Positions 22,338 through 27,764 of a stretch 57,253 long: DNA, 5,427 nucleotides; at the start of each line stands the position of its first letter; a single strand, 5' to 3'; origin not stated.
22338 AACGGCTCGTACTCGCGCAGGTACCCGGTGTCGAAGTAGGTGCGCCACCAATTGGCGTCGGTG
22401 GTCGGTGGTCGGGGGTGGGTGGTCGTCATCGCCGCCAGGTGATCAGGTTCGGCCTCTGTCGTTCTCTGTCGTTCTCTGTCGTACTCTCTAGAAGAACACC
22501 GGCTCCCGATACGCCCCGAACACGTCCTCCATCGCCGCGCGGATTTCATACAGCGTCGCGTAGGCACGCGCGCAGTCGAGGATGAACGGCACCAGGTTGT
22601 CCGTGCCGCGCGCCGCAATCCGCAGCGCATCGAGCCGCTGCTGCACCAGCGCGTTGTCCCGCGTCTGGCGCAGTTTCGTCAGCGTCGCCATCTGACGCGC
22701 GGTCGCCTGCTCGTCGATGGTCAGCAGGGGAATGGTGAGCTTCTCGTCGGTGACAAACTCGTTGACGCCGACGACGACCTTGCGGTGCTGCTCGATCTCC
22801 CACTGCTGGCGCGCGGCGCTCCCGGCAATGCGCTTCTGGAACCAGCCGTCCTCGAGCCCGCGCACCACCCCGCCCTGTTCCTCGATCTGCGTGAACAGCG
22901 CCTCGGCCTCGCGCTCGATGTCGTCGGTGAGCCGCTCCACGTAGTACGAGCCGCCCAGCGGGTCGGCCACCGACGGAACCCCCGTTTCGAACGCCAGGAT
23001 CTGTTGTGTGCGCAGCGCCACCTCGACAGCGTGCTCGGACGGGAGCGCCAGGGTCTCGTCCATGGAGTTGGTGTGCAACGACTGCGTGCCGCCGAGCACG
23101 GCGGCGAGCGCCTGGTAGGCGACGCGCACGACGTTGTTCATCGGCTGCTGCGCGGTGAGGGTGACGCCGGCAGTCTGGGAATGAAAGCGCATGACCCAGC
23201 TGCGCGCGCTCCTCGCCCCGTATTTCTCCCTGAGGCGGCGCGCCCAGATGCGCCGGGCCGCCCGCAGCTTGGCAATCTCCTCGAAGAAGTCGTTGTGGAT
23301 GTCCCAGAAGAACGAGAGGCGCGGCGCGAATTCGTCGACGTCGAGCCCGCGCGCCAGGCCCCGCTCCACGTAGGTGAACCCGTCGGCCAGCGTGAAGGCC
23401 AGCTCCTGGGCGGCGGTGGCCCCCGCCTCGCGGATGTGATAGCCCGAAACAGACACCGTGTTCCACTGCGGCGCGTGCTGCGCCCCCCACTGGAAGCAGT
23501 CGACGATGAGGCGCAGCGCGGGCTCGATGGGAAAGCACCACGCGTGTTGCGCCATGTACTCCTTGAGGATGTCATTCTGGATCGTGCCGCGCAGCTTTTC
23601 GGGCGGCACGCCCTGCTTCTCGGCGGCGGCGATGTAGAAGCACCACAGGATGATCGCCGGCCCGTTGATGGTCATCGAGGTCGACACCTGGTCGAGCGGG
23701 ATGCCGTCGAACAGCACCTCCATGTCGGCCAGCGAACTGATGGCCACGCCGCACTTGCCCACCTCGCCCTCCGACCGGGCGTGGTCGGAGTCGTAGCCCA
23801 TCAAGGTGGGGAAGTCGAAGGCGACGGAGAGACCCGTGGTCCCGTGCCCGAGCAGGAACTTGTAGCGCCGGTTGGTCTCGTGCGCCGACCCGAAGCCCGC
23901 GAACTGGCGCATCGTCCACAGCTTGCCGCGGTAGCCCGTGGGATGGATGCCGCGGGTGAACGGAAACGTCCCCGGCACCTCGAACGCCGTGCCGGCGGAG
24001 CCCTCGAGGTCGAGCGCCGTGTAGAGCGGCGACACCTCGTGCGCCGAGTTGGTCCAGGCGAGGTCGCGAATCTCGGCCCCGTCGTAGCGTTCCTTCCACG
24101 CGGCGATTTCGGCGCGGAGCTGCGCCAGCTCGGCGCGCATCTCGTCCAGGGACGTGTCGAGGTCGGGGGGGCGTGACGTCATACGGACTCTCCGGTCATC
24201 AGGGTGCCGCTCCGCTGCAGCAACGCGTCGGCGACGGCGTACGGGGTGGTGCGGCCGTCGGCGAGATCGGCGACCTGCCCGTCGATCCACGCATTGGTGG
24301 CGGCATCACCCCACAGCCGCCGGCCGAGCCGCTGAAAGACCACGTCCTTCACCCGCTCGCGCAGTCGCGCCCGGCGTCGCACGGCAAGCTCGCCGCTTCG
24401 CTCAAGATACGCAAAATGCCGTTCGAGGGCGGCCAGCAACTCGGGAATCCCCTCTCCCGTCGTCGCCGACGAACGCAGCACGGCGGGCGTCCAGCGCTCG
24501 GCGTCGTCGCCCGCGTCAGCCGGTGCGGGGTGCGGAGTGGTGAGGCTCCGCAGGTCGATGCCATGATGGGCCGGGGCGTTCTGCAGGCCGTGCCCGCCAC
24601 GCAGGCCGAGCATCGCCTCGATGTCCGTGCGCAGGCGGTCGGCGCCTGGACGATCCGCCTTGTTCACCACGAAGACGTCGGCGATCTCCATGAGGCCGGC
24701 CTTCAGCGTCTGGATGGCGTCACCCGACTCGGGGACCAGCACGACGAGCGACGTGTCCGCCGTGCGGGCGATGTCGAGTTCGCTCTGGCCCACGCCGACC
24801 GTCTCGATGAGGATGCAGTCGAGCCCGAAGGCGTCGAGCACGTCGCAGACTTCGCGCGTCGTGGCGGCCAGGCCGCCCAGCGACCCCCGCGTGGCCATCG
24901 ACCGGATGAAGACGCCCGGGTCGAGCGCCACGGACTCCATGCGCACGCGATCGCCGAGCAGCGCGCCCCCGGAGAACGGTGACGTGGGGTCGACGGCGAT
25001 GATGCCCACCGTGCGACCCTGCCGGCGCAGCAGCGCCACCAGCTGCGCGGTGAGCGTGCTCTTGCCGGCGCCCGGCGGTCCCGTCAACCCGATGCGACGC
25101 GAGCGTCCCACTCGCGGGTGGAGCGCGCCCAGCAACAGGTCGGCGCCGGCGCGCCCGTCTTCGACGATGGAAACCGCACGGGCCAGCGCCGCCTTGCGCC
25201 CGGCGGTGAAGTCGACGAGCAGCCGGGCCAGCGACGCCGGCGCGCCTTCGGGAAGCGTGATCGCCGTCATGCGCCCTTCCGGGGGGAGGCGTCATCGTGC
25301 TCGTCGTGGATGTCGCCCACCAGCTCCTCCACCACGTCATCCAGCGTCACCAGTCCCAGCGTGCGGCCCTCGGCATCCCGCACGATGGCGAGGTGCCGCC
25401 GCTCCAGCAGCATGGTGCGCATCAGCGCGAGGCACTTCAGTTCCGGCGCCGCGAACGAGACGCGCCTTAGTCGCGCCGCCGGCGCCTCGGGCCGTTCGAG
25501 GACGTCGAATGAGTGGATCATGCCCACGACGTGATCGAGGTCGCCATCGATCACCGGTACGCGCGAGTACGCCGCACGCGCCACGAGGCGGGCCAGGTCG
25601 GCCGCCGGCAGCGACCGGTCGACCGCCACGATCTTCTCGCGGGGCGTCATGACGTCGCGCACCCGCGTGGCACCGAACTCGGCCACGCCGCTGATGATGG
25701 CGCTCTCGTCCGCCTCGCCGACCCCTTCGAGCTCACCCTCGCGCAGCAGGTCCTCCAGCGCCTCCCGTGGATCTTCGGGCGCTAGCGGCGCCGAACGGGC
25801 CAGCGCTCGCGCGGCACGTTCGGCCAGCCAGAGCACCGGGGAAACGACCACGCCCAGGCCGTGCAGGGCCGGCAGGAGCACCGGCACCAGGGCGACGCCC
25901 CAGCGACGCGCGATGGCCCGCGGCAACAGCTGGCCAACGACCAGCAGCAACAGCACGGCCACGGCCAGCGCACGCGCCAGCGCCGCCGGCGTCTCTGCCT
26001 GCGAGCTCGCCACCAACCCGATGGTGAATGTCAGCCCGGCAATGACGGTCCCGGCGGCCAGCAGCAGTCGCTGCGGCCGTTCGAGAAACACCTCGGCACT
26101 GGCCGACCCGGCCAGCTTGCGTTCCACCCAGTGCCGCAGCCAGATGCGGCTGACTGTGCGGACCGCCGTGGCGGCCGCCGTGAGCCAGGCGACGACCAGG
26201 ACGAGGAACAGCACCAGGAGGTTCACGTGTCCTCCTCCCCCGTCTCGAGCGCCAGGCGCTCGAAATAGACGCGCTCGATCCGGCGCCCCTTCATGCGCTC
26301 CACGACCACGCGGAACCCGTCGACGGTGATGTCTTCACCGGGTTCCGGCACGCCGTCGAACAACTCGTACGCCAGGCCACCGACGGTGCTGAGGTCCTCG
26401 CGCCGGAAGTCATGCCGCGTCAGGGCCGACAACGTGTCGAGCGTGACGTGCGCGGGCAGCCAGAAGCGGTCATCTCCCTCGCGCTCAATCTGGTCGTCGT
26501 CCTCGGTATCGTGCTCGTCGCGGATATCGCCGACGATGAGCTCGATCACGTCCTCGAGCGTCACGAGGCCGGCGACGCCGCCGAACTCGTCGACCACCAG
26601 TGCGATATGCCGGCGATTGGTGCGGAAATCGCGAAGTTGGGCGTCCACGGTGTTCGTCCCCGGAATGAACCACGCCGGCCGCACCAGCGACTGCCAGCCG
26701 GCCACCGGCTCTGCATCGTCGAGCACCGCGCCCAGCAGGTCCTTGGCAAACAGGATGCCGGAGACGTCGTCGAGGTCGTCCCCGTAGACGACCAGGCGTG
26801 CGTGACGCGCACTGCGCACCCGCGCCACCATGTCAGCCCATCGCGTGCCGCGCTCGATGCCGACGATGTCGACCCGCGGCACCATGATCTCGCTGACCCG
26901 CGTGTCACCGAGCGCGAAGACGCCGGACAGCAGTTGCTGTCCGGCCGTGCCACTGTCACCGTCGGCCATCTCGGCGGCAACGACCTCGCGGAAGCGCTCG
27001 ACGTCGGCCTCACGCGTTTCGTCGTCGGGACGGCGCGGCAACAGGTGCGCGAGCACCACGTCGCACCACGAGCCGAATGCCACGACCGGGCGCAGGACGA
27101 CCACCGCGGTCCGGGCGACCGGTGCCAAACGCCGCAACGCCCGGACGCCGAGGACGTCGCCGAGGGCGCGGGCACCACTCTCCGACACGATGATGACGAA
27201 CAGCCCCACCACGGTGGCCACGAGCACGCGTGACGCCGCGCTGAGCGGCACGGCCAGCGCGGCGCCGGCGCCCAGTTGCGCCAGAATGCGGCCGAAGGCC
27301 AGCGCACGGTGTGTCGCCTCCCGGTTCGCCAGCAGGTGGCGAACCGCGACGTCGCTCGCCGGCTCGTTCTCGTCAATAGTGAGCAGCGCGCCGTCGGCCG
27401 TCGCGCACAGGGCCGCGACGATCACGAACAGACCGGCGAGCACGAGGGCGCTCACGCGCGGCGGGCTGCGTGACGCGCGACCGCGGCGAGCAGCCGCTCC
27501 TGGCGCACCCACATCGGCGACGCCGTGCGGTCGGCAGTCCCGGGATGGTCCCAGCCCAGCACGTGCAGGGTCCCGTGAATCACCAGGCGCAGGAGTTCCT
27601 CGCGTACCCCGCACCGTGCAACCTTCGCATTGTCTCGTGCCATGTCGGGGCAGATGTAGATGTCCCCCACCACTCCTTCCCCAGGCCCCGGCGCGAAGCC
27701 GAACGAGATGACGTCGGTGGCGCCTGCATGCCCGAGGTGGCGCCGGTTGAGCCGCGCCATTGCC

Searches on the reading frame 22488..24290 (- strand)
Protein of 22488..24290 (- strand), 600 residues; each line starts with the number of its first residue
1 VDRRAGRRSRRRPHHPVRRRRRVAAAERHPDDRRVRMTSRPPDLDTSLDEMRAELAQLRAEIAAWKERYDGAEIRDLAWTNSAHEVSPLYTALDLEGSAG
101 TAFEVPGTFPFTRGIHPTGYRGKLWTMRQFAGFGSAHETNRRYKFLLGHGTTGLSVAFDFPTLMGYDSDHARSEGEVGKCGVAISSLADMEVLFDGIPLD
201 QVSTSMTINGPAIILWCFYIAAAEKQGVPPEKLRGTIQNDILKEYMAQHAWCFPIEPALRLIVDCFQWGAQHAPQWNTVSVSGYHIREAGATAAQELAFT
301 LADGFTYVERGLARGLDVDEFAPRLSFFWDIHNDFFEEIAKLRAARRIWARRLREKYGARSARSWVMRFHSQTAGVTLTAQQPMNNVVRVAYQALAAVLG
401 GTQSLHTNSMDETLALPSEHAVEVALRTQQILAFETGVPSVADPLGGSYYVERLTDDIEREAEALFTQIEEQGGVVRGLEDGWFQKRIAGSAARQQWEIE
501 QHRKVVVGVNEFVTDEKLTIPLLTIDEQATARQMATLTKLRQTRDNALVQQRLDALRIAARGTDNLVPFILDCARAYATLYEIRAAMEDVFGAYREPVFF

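Call 33: search_protein_families(library=ncbifam, proteins=[window:22488-24290:-], max_evalue=0.001)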
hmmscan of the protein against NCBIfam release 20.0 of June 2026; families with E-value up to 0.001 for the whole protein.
window:22488-24290:- (600 aa): 4 families
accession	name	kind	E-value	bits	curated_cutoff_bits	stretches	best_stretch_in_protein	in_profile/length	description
TIGR00641.1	acid_CoA_mut_N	subfamily_domain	6e-223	740.9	303.8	1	80-597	3-525/528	methylmalonyl-CoA mutase N-terminal domain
NF006944.0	PRK09426.1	equivalog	7.7e-195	648.9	876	1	62-596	18-553/721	methylmalonyl-CoA mutase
NF045497.1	IsobCoAmut_IcmF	equivalog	1.9e-100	337.3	1500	2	232-596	707-1074/1076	fused isobutyryl-CoA mutase/GTPase IcmF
TIGR00642.1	mmCoA_mut_beta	equivalog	2.3e-55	188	617.25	1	221-513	163-451/620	methylmalonyl-CoA mutase small subunit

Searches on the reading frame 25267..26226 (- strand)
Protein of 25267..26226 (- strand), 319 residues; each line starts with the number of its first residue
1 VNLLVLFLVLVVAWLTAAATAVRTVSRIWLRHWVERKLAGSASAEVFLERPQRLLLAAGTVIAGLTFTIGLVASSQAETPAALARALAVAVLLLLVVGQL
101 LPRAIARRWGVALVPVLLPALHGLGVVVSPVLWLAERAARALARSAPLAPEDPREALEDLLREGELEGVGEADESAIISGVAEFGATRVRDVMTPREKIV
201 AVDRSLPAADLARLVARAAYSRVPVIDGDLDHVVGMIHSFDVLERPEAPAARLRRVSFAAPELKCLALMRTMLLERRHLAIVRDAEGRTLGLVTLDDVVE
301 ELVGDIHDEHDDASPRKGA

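Call 54: search_protein_families(library=pfam, proteins=[window:25267-26226:-], max_evalue=0.00001)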
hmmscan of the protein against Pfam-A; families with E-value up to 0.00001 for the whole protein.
window:25267-26226:- (319 aa): 2 families
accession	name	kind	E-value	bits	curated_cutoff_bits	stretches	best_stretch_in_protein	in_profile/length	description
PF01595.25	CNNM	-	9.8e-16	58.4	28.4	1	4-174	2-181/181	Cyclin M transmembrane N-terminal domain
PF00571.33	CBS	-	1.2e-13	51.6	24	1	189-244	1-53/57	CBS domain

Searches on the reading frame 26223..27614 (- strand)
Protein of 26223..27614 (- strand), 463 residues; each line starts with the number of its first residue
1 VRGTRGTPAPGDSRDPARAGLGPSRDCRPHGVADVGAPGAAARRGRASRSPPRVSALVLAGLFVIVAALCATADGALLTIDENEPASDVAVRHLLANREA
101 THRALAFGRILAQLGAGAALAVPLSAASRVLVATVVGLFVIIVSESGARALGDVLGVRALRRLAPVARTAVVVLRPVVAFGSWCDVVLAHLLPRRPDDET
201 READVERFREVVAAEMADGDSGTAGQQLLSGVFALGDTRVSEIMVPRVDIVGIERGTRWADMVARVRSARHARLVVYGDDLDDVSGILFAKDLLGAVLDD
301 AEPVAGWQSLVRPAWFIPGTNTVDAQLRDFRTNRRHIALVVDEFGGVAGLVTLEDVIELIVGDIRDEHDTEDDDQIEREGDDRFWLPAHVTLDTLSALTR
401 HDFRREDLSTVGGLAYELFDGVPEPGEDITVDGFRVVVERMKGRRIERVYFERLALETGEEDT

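Call 54: search_protein_families(library=pfam, proteins=[window:26223-27614:-], max_evalue=0.00001)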
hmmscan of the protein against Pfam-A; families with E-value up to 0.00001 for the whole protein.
window:26223-27614:- (463 aa): 3 families
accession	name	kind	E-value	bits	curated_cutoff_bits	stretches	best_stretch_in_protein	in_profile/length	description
PF03471.22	CorC_HlyC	-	1.8e-14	53.9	27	1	378-453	2-79/81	Transporter associated domain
PF00571.33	CBS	-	9.6e-09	35.9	24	0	313-361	8-56/57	CBS domain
PF01595.25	CNNM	-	4.9e-06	26.8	28.4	1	58-207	8-163/181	Cyclin M transmembrane N-terminal domain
